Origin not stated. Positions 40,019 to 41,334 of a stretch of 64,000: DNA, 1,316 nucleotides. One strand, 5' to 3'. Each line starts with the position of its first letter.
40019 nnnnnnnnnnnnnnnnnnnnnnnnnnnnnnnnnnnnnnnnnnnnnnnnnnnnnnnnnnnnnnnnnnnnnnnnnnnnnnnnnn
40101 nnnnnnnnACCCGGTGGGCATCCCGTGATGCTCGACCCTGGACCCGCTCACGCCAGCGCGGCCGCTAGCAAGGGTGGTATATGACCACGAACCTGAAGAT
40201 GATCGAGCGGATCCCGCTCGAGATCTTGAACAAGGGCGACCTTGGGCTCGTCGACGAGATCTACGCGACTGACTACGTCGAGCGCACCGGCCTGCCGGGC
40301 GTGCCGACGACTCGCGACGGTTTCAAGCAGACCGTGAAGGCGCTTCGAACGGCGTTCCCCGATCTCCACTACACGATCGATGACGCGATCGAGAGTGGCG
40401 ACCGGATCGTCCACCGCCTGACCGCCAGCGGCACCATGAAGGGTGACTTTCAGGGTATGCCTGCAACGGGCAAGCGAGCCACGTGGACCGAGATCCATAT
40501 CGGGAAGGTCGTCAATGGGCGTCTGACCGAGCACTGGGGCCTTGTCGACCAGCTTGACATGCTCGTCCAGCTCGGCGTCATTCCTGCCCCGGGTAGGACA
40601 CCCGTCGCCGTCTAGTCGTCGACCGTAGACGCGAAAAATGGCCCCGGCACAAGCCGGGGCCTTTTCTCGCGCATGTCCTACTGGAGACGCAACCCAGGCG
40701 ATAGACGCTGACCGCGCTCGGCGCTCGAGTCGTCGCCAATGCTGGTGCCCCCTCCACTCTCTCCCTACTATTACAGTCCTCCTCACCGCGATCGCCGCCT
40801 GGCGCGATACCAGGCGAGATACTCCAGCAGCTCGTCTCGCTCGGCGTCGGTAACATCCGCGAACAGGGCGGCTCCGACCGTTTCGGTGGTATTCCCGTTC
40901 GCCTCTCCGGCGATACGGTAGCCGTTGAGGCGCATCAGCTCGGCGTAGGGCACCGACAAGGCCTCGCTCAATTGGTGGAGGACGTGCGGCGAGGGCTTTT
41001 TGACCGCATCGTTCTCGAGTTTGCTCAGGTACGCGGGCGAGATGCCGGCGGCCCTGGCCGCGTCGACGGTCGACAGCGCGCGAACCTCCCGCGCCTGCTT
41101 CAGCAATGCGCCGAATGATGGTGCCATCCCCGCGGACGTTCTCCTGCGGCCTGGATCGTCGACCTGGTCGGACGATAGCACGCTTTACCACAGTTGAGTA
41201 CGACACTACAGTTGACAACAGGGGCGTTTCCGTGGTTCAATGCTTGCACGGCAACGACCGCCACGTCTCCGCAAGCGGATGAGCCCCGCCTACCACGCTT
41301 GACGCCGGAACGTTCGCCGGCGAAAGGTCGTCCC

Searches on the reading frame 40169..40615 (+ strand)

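Call 29: search_protein_families(library=pfam, proteins=[window:40169-40615:+], max_evalue=0.00001)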
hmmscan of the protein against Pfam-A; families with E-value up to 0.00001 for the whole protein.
window:40169-40615:+ (148 aa): 2 families
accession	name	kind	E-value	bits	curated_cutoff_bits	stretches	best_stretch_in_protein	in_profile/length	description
PF07366.18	SnoaL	-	6.2e-34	117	28.4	1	15-135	6-126/126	SnoaL-like polyketide cyclase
PF12680.13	SnoaL_2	-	2.5e-16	60.5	27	1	18-122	6-102/102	SnoaL-like domain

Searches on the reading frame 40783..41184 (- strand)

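Call 30: search_protein_families(library=pfam, proteins=[window:40783-41184:-], max_evalue=0.00001)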
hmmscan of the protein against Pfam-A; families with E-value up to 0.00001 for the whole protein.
window:40783-41184:- (133 aa): 4 families
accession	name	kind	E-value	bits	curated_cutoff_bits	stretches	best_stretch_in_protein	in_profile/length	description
PF13560.12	HTH_31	-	1.3e-11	45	27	1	24-83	2-61/64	Helix-turn-helix domain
PF01381.28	HTH_3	-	2.8e-10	40.5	23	1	28-83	1-55/55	Helix-turn-helix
PF12844.13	HTH_19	-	5.8e-09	36.2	30.2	1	25-88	1-63/64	Helix-turn-helix domain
PF13443.12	HTH_26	-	5.6e-06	27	22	1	41-86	15-60/63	Cro/C1-type HTH DNA-binding domain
